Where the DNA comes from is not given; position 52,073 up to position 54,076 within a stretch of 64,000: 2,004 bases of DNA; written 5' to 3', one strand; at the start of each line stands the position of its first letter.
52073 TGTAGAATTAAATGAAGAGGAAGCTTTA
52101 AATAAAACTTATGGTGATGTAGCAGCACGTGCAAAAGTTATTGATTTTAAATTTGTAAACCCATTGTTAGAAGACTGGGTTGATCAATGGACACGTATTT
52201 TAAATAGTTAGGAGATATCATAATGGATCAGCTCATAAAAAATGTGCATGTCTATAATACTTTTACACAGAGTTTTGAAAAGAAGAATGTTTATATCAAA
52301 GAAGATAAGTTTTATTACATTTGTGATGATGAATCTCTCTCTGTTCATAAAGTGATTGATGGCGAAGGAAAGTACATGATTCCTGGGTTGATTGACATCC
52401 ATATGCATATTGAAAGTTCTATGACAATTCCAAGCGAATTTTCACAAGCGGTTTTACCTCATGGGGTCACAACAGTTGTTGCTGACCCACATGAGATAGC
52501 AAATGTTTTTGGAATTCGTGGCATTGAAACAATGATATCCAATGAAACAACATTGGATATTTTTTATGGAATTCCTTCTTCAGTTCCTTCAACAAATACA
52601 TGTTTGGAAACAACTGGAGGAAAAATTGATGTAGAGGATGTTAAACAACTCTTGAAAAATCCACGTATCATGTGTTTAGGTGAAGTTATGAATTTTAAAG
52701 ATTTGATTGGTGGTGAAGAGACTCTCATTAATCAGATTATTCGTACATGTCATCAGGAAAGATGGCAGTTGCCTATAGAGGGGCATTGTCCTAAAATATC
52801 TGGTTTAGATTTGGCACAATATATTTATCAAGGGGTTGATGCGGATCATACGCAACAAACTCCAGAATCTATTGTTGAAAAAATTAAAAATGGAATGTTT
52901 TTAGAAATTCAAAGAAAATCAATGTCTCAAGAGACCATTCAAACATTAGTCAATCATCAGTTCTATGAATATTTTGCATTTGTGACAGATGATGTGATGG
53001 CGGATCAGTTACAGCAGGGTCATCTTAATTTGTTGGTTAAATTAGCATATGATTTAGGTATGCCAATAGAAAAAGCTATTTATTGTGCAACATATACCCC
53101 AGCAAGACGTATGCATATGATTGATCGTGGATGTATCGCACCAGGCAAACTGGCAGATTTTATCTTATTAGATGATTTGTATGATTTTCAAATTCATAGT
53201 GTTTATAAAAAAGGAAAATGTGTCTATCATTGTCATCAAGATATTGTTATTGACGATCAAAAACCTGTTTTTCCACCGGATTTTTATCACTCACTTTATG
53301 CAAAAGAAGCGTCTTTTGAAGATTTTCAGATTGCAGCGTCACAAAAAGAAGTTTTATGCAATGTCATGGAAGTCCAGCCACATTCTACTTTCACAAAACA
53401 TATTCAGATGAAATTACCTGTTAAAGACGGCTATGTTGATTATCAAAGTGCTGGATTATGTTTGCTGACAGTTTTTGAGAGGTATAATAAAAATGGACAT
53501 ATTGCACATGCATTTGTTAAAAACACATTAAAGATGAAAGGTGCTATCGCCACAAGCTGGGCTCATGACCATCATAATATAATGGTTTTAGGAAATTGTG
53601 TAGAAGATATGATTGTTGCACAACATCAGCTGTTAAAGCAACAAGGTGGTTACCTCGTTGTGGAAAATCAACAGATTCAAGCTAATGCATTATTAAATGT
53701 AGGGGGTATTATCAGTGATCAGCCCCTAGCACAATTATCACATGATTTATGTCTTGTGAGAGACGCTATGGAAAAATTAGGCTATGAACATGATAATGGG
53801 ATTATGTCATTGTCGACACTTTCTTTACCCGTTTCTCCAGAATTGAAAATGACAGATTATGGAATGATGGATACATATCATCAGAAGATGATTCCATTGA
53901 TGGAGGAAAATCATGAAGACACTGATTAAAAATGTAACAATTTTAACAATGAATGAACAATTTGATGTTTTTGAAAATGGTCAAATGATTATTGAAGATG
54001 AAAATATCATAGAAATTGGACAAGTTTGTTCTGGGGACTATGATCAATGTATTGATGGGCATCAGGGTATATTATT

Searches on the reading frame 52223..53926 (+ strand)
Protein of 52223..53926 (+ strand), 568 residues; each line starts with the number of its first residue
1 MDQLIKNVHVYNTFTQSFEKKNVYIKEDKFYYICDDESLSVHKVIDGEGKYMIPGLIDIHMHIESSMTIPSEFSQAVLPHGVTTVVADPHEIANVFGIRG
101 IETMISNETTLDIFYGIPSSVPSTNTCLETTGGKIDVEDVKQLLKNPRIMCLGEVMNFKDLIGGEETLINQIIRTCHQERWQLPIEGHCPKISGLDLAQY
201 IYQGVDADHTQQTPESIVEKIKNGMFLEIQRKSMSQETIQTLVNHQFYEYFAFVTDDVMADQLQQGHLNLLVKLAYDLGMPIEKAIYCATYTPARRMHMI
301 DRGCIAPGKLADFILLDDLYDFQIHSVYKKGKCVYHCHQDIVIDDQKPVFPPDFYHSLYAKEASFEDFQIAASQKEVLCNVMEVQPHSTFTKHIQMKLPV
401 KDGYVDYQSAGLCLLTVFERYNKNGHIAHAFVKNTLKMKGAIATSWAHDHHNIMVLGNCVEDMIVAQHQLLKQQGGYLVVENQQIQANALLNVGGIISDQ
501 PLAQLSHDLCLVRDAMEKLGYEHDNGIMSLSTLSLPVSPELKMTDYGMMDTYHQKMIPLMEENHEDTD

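Call 79: search_protein_families(library=pfam, proteins=[window:52223-53926:+], max_evalue=0.00001)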
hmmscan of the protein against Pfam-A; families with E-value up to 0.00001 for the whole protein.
window:52223-53926:+ (568 aa): 3 families
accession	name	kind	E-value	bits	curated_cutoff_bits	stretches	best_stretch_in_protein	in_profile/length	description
PF13382.11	Adenine_deam_C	-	4.5e-50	169.8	27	1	389-553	2-167/169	Adenine deaminase C-terminal domain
PF01979.26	Amidohydro_1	-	6.8e-24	85.2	25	1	51-334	1-345/345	Amidohydrolase family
PF07969.17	Amidohydro_3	-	7.4e-14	52.5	29.7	1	247-335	383-472/472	Amidohydrolase family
